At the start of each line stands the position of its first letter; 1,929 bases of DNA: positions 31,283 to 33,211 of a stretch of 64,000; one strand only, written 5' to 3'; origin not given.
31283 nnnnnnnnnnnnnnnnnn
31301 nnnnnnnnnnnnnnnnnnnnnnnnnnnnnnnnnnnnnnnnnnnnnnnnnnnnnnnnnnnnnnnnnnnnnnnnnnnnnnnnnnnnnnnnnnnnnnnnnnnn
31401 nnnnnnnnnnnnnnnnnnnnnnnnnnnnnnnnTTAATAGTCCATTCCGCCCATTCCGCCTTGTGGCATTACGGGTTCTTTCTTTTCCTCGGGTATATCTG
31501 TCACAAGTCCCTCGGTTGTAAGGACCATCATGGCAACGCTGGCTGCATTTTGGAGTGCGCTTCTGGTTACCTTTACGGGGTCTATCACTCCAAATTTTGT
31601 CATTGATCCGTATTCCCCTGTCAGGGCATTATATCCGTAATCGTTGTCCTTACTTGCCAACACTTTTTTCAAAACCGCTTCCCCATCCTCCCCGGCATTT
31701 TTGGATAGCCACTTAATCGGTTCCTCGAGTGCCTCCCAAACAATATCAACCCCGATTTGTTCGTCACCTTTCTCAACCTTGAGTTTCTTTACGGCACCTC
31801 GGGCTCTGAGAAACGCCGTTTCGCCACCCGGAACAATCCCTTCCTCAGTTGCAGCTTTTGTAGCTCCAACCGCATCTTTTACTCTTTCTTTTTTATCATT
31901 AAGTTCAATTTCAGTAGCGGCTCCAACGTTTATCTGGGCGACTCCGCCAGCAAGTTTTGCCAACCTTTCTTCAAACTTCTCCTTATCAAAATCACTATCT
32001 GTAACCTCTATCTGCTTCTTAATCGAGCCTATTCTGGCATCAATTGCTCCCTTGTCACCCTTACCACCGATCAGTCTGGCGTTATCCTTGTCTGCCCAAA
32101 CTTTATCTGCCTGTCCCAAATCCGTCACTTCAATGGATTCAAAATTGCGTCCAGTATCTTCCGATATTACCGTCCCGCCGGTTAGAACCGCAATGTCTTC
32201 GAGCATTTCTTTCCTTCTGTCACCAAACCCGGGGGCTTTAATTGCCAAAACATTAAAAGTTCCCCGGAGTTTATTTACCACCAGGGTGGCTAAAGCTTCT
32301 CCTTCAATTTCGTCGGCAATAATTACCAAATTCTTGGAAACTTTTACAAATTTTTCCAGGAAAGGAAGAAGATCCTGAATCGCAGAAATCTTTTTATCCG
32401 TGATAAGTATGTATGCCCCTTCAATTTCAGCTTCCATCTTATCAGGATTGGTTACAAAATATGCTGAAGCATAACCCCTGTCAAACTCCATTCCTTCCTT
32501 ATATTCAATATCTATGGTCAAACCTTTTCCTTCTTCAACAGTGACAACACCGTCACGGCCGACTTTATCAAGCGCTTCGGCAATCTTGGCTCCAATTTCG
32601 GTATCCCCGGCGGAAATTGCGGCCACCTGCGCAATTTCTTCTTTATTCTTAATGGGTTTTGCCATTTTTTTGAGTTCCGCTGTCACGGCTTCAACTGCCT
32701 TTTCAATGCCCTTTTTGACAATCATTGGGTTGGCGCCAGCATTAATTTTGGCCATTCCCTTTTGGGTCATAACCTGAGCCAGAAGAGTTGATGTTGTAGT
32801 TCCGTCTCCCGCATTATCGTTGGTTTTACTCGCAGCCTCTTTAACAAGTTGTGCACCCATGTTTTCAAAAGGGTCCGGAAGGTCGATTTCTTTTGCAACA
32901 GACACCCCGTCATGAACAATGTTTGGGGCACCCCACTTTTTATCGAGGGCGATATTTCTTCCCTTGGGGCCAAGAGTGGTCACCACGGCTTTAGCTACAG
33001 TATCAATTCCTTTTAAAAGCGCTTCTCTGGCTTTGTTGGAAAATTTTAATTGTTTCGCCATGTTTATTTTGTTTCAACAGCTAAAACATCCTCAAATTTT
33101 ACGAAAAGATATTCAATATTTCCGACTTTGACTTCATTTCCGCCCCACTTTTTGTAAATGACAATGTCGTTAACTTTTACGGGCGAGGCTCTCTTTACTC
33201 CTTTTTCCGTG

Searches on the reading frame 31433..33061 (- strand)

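Call 13: search_protein_families(library=pfam, proteins=[window:31433-33061:-], max_evalue=0.001)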
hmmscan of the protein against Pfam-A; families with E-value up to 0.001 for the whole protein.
window:31433-33061:- (542 aa): 1 family
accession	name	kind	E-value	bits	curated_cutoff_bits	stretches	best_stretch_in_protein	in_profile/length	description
PF00118.29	Cpn60_TCP1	-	7.6e-69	233.1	34.3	1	22-522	1-488/490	TCP-1/cpn60 chaperonin family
